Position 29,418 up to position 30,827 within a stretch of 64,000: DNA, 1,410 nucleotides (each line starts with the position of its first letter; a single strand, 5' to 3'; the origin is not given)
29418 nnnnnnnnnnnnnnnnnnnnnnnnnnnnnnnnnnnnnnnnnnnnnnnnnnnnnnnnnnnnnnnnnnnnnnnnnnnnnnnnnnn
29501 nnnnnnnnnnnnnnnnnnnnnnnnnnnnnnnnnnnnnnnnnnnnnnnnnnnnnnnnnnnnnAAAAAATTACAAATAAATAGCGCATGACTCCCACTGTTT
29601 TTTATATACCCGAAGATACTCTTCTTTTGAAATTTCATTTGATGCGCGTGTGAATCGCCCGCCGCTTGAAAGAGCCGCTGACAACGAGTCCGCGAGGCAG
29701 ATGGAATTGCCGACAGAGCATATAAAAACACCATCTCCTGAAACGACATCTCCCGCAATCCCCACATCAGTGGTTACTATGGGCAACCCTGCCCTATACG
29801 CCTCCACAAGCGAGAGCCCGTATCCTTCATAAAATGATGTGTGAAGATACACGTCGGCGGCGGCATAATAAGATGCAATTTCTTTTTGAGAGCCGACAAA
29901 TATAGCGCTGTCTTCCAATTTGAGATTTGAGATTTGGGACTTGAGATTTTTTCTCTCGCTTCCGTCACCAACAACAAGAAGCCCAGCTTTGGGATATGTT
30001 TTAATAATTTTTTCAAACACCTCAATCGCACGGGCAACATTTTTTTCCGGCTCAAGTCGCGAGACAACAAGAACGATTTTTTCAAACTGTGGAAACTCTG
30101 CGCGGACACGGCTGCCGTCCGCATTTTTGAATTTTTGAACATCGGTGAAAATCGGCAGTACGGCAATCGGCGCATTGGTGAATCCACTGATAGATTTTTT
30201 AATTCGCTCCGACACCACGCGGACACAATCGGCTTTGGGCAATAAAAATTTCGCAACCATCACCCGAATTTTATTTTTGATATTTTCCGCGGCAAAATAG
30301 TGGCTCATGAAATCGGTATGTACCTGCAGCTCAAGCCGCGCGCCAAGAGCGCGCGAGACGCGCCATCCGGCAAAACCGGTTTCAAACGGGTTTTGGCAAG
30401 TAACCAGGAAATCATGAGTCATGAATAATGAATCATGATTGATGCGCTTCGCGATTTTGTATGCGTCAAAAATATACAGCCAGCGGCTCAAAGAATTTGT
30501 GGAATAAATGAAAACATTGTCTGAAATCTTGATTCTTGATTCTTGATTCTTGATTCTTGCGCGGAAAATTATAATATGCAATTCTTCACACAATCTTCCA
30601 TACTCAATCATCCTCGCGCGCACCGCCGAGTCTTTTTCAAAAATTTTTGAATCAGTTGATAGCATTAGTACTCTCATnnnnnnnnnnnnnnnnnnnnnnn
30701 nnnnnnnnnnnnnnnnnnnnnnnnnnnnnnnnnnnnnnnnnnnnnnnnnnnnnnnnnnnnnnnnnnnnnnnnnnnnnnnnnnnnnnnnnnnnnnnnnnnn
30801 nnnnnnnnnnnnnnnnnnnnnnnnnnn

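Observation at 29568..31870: Four in-frame heptanucleotide repeat tracts in two tandem paralogous GT4 genes: candidate slipped-strand phase-variable glycosylation switches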

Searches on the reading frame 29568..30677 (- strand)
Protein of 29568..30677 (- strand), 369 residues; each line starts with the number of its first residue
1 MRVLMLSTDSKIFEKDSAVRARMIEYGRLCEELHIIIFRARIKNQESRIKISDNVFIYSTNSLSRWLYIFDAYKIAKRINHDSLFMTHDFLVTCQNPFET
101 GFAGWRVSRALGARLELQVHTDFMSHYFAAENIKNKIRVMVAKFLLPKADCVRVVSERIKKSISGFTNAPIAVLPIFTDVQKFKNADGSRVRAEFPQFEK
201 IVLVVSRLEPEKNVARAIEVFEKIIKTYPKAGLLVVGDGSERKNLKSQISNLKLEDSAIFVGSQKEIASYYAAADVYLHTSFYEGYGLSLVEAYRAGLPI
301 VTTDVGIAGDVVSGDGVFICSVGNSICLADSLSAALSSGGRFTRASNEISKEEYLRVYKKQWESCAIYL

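Call 4: search_protein_families(library=pfam, proteins=[window:29568-30677:-])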
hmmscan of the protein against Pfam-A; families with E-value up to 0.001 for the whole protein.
window:29568-30677:- (369 aa): 5 families
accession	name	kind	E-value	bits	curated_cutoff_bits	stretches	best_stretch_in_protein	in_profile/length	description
PF00534.26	Glycos_transf_1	-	6.5e-34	117.4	26.4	1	194-339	10-159/172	Glycosyl transferases group 1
PF13692.12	Glyco_trans_1_4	-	3.4e-27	95.9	27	1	200-336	2-140/142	Glycosyl transferases group 1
PF20706.3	GT4-conflict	-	1.2e-09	38.1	26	1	145-303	143-311/385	Family 4 Glycosyltransferase in conflict systems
PF13439.12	Glyco_transf_4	-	1.1e-05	26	28.5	1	66-181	58-169/170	Glycosyltransferase Family 4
PF13579.12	Glyco_trans_4_4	-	0.00012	22.9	29.7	1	92-175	75-156/158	Glycosyl transferase 4-like domain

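Call 66: search_protein_families(library=ncbifam, proteins=[window:29568-30677:-], max_evalue=0.00001)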
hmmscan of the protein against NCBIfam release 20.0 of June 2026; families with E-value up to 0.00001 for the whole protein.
window:29568-30677:- (369 aa): 30 families (the best 25 are shown)
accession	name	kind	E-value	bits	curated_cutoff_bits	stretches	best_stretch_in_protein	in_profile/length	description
TIGR03999.1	thiol_BshA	equivalog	1.4e-30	106.5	273.7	1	141-341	137-341/375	N-acetyl-alpha-D-glucosaminyl L-malate synthase BshA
TIGR03088.1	stp2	hypoth_equivalog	1.4e-18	67.1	409.05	1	179-335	170-335/374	TIGR03088 family PEP-CTERM/XrtA system glycosyltransferase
NF049988.1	MGlcDAGSynMgs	equivalog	2.6e-18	66.5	400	1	171-302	185-318/398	alpha-monoglucosyldiacylglycerol synthase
NF047880.1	glyco_SdgA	exception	3e-17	62.4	800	1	146-346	266-464/488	serine-aspartate repeat adhesin O-glycosyltransferase SdgA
NF047684.1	TeichurnBiosyTuaC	equivalog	3.6e-17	62.4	550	1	147-328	163-344/391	teichuronic acid biosynthesis protein TuaC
NF038255.1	exopoly_VpsD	equivalog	1.1e-16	60.7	300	1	145-310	153-319/381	VpsD family glycosyltransferase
TIGR04157.1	glyco_rSAM_CFB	subfamily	1.6e-15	57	400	1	119-304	142-331/406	TIGR04157 family glycosyltransferase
TIGR04047.1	MSMEG_0565_glyc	hypoth_equivalog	2.6e-15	56.4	259.85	1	148-349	138-354/373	MSMEG_0565 family glycosyltransferase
NF047881.1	glyco_SdgB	exception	6.4e-15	54.8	800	1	199-306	321-428/496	serine-aspartate repeat adhesin O-glycosyltransferase SdgB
NF053787.1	GlcN_PG_synth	equivalog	2.7e-14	52.8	480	1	86-335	80-323/361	N-acetylglucosaminyl phosphatidylglycerol synthase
NF011726.0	PRK15179.1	equivalog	5.9e-14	51.3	733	1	201-313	519-631/694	Vi polysaccharide biosynthesis protein TviE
NF041876.1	EPS_EpsE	equivalog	1.7e-13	50.6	400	1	155-342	172-365/389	exopolysaccharide biosynthesis GT4 family glycosyltransferase EpsE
NF050063.1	ProtGlycPglJ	equivalog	6e-13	48.7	500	1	109-305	104-297/363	N-acetylgalactosamine-N,N'-diacetylbacillosaminyl-diphospho-undecaprenol 4-alpha-N-acetylgalactosaminyltransferase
TIGR02918.1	TIGR02918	equivalog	8.7e-13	47.8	574.6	1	201-306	321-425/500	accessory Sec system glycosyltransferase GtfA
NF038011.1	PelF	equivalog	2.4e-12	46.7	100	1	164-315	275-425/489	GT4 family glycosyltransferase PelF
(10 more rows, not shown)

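Call 86: find_homologous_proteins(query=window:29568-30677:-, max_evalue=1e-30)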
Query window:29568-30677:- (369 aa): 851 proteins with E <= 1e-30 among 7433 candidates; the best 120 are listed.
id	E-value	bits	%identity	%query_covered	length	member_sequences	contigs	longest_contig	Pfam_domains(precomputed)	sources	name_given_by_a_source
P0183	5.9e-240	813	100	100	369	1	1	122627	PF00534.27,PF13439.13,PF20706.4,PF13692.13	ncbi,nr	ncbi:MAG: glycosyltransferase family 4 protein [Parcubacteria group bacterium]|nr:glycosyltransferas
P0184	7.1e-180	616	76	99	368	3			PF00534.27,PF13439.13,PF20706.4,PF13692.13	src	-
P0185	2.3e-179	614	80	100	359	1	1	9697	PF00534.27,PF13579.13,PF13439.13,PF20706.4,PF13692.13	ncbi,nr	ncbi:MAG: glycosyltransferase family 4 protein [Candidatus Lloydbacteria bacterium]|nr:glycosyltrans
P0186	3.2e-158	545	68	98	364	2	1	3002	PF00534.27,PF13579.13,PF13439.13,PF20706.4,PF13692.13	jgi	-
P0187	8.5e-148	510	68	98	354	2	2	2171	PF00534.27,PF13439.13,PF20706.4,PF13692.13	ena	-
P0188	2.6e-147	509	67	98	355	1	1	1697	PF00534.27,PF13692.13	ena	-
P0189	1.3e-142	493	65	98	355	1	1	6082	PF00534.27,PF13579.13,PF13439.13,PF20706.4,PF13692.13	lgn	-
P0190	3.8e-137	475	62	99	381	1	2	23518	PF00534.27,PF13579.13,PF13439.13,PF20706.4,PF13692.13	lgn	-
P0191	1.1e-135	470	62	99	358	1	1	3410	PF00534.27,PF13579.13,PF13439.13,PF20706.4,PF13692.13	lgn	-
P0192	5.8e-134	465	64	98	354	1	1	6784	PF00534.27,PF13579.13,PF13439.13,PF20706.4,PF13692.13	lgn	-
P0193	1.2e-122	428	55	99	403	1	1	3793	PF00534.27,PF13579.13,PF13439.13,PF13692.13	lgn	-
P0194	1.6e-116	407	54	98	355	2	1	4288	PF00534.27,PF13439.13,PF20706.4,PF13692.13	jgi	jgi:glycosyltransferase involved in cell wall biosynthesis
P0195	6.7e-111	389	51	98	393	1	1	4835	PF00534.27,PF13579.13,PF13439.13,PF20706.4,PF13692.13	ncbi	-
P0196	9.9e-109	382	52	98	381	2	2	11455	PF00534.27,PF20706.4,PF13692.13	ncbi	-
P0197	1.4e-106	375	48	98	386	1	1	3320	PF00534.27,PF20706.4,PF13692.13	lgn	-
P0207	4.6e-99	350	48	99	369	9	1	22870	PF00534.27,PF13579.13,PF13439.13,PF20706.4,PF13692.13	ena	-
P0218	3.5e-97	344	46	99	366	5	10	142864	PF00534.27,PF13579.13,PF13439.13,PF20706.4,PF13692.13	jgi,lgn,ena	-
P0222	5.8e-96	340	51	83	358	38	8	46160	PF00534.27,PF13439.13,PF20706.4,PF13692.13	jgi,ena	-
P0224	1.3e-95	339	51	83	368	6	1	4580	PF00534.27,PF13439.13,PF20706.4,PF13692.13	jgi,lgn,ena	-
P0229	2.8e-94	334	44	99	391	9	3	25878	PF00534.27,PF20706.4,PF13692.13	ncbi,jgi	jgi:glycosyltransferase involved in cell wall biosynthesis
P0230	3.7e-94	334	47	99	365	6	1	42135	PF00534.27,PF13579.13,PF13439.13,PF20706.4,PF13692.13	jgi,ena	-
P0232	4.4e-94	334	44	99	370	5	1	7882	PF00534.27,PF13579.13,PF13439.13,PF20706.4,PF13692.13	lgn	-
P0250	1.1e-92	329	46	98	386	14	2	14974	PF00534.27,PF13439.13,PF20706.4,PF13692.13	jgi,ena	-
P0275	1.4e-89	319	45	98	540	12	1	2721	PF00534.27,PF13579.13,PF04138.21,PF20706.4,PF13692.13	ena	-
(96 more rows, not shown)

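Call 87: list_cluster_members(proteins=[P0222, P0250, P0275, P0207, P0229, P0224, P0230, P0218, P0232, P0184])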
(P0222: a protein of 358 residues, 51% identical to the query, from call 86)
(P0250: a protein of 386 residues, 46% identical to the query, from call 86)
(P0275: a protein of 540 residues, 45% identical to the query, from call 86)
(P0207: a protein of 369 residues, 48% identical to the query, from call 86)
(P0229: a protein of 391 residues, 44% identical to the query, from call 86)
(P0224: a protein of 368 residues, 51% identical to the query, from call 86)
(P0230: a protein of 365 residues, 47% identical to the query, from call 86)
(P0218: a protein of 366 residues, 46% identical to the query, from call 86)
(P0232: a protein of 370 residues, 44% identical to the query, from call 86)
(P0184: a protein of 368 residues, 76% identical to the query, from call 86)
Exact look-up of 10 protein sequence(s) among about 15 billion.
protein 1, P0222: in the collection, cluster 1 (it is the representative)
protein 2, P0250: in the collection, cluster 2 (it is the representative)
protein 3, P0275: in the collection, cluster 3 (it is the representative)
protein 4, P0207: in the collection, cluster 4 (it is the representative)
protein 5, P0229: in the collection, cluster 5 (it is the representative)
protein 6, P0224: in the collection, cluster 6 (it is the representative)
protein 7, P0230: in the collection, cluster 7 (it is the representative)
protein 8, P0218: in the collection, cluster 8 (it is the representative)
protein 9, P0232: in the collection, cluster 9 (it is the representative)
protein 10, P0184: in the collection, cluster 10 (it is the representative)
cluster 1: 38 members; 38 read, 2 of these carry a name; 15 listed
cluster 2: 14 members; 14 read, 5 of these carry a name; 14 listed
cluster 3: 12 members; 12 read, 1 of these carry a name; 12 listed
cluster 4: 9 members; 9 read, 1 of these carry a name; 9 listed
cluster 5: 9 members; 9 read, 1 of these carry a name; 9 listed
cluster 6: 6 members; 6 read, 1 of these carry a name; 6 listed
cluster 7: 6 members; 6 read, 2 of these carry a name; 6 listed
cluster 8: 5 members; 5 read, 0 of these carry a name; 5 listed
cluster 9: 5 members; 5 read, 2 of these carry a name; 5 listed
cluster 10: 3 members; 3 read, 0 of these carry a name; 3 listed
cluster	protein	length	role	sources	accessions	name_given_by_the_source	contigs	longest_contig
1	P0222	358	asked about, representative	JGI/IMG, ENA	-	-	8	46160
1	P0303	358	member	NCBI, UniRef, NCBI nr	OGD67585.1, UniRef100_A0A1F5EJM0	hypothetical protein A2Z61_01350 [Candidatus Campbellbacteria bacterium ... | Glycosyl transferase family 1 domain-containing protein n=1 Tax=Candidatus ... | MAG: hypothetical protein A2Z61_01350 [Candidatus Campbellbacteria bacterium ...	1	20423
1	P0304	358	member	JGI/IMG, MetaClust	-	\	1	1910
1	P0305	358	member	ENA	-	-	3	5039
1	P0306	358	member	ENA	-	-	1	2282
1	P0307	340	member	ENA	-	-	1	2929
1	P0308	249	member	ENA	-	-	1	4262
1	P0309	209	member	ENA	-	-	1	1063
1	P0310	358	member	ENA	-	-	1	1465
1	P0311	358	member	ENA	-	-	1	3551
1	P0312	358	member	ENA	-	-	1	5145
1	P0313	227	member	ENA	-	-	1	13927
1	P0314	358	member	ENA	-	-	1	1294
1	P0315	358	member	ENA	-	-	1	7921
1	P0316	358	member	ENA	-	-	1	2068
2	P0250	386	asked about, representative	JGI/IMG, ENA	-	-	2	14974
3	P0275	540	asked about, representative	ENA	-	-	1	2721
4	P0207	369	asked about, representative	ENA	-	-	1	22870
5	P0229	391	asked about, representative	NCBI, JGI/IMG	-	glycosyltransferase involved in cell wall biosynthesis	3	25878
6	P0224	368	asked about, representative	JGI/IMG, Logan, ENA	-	-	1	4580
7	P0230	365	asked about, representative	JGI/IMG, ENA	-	-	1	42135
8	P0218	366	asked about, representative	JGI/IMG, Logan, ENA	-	-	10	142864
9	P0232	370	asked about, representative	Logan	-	-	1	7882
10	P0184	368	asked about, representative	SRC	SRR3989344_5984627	-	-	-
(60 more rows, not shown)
